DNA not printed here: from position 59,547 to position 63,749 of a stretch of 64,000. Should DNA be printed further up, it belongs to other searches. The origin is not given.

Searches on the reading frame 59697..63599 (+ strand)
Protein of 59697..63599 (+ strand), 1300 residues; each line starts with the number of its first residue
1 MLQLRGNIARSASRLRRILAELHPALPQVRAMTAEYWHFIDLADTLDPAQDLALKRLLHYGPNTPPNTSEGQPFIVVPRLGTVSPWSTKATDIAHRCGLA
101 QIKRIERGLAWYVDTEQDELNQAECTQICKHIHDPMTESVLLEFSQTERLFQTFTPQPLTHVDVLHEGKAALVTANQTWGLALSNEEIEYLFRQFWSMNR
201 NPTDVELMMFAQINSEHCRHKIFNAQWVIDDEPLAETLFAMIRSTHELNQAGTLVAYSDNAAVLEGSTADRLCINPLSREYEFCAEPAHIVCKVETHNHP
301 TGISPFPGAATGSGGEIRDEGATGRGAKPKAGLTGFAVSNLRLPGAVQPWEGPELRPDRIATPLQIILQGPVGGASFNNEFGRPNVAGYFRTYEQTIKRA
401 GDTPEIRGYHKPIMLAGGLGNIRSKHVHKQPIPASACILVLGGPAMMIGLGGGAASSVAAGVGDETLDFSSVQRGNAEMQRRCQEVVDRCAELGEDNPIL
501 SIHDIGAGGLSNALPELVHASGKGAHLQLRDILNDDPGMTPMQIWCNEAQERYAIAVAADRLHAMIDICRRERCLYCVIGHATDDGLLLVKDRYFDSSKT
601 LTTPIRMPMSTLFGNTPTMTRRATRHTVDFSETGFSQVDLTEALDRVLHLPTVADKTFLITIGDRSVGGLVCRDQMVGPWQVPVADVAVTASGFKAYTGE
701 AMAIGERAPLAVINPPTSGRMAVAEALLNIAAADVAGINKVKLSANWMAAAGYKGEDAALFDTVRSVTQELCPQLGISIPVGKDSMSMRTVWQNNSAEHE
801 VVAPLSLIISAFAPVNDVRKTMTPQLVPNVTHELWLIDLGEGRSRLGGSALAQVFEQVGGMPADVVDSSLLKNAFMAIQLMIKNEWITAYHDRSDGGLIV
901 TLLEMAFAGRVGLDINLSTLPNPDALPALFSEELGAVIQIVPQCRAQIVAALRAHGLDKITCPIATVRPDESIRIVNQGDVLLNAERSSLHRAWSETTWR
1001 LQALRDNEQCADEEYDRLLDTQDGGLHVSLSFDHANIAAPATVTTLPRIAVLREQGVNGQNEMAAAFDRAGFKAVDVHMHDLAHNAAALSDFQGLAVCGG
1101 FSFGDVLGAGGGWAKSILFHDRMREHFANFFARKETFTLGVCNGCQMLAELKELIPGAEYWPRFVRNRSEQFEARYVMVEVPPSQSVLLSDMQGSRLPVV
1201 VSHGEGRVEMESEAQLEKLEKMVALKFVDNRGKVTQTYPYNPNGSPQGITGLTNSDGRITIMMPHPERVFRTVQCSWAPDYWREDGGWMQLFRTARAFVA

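Call 72: search_protein_families(library=pfam, proteins=[window:59697-63599:+], max_evalue=0.001)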
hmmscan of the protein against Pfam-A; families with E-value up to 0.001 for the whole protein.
window:59697-63599:+ (1300 aa): 5 families
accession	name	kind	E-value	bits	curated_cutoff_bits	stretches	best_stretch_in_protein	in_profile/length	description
PF13507.12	GATase_5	-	1.8e-102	342.4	27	1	1047-1299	2-260/260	CobB/CobQ-like glutamine amidotransferase domain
PF22689.1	FGAR-AT_PurM_N-like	-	6.6e-80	266.9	27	1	655-814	1-160/160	FGAR-AT PurM_N-like domain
PF02769.27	AIRS_C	-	1.1e-49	169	23.1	2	438-586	6-149/156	AIR synthase related protein, C-terminal domain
PF18076.6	FGAR-AT_N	-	2.4e-38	131.1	26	1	35-151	1-115/115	Formylglycinamide ribonucleotide amidotransferase N-terminal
PF18072.6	FGAR-AT_linker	-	4.8e-21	75.4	26.6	1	172-221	1-50/50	Formylglycinamide ribonucleotide amidotransferase linker domain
